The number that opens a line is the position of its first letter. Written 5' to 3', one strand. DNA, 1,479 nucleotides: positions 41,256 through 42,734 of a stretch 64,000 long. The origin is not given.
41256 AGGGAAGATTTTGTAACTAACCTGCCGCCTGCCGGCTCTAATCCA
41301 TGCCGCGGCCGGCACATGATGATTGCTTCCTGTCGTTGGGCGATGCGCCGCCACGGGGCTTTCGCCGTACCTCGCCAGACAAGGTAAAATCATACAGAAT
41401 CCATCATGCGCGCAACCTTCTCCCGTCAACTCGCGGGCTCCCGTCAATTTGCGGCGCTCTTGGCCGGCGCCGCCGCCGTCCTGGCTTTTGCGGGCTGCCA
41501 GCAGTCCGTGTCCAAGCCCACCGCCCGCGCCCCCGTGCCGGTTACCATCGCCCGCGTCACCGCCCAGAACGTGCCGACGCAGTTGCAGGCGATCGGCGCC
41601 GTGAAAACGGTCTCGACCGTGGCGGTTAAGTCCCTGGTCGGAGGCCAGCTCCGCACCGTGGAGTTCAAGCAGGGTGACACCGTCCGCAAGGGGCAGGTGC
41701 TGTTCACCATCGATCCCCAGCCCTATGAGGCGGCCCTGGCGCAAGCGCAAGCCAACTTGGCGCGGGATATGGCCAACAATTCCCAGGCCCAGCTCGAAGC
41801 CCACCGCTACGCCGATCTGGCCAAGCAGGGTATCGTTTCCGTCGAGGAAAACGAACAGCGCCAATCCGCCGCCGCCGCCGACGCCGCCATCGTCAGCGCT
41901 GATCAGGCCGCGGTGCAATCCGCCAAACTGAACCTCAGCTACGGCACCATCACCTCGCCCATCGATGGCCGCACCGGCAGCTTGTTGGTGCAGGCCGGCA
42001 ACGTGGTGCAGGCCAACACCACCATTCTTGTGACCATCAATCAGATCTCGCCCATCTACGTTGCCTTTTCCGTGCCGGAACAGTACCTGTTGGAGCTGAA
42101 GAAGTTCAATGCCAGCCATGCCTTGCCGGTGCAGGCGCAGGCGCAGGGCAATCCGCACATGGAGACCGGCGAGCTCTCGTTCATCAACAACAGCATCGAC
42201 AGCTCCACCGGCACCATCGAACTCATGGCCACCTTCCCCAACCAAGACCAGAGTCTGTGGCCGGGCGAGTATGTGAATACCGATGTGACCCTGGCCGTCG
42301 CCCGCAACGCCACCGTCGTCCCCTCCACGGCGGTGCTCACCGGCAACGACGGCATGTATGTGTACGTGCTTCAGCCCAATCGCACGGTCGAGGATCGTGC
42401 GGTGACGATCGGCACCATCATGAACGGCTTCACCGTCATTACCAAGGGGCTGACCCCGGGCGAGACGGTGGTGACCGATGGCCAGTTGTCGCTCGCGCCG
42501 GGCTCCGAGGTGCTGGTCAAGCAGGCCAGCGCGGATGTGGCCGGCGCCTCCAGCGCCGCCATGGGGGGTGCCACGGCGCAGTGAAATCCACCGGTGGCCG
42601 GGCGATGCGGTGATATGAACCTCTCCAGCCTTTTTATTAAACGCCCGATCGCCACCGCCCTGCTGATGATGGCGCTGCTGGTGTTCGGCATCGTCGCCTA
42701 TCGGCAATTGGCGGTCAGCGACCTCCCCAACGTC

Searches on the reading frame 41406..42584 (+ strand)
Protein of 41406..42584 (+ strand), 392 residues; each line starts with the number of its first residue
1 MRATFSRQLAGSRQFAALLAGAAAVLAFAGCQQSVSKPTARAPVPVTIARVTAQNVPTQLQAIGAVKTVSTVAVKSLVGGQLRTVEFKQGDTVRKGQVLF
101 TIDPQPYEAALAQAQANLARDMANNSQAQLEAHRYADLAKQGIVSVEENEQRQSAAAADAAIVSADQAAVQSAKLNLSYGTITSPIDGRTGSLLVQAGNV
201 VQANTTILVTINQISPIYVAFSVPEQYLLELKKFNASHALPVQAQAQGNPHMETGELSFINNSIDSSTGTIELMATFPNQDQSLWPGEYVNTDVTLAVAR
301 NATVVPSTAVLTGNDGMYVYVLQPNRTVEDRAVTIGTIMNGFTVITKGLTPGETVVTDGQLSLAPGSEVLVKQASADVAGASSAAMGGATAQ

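Call 42: find_encoding_contigs(protein=window:41406-42584:+, flank=10000, max_places=4)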
Protein window:41406-42584:+ (392 aa): 5 contigs read that carry it; 4 places shown.
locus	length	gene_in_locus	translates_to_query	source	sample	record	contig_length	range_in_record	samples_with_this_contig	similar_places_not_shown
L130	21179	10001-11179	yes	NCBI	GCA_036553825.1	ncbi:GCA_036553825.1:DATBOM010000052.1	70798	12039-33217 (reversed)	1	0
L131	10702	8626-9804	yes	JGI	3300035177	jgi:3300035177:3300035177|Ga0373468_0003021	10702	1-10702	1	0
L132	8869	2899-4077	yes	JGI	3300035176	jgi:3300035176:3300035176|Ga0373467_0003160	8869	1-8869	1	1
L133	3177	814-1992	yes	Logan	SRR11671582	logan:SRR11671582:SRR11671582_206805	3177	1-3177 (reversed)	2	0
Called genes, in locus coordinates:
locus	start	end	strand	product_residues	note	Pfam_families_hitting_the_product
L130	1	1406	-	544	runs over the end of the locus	PF00370:FGGY_N, PF02782:FGGY_C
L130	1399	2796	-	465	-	PF02952:Fucose_iso_C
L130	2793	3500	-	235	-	PF00596:Aldolase_II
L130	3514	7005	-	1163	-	PF09206:ArabFuran-catal, PF00932:LTD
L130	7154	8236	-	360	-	-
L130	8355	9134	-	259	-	PF00005:ABC_tran, PF13304:AAA_21 (faint)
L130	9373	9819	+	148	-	PF07681:DoxX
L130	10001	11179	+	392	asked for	PF25919:BSH_CusB (faint), PF25917:BSH_RND, PF25973:BSH_CzcB (faint), PF25876:HH_MFP_RND, PF25944:Beta-barrel_RND, PF25967:RND-MFP_C, PF25989:YknX_C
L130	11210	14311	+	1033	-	PF00873:ACR_tran, PF03176:MMPL (faint)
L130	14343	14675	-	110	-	-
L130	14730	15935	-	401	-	PF00990:GGDEF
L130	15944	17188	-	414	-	PF00990:GGDEF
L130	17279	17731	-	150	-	PF01969:Ni_insertion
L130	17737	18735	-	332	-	PF00070:Pyr_redox (faint), PF00890:FAD_binding_2 (weak), PF01266:DAO (faint), PF01494:FAD_binding_3 (faint), PF03486:HI0933_like (faint), PF07992:Pyr_redox_2, PF12831:FAD_oxidored (faint), PF13738:Pyr_redox_3, +2 more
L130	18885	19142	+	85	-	-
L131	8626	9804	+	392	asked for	PF25919:BSH_CusB (faint), PF25917:BSH_RND, PF25973:BSH_CzcB (faint), PF25876:HH_MFP_RND, PF25944:Beta-barrel_RND, PF25967:RND-MFP_C, PF25989:YknX_C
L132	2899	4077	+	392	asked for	PF25919:BSH_CusB (faint), PF25917:BSH_RND, PF25973:BSH_CzcB (faint), PF25876:HH_MFP_RND, PF25944:Beta-barrel_RND, PF25967:RND-MFP_C, PF25989:YknX_C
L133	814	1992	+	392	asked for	PF25919:BSH_CusB (faint), PF25917:BSH_RND, PF25973:BSH_CzcB (faint), PF25876:HH_MFP_RND, PF25944:Beta-barrel_RND, PF25967:RND-MFP_C, PF25989:YknX_C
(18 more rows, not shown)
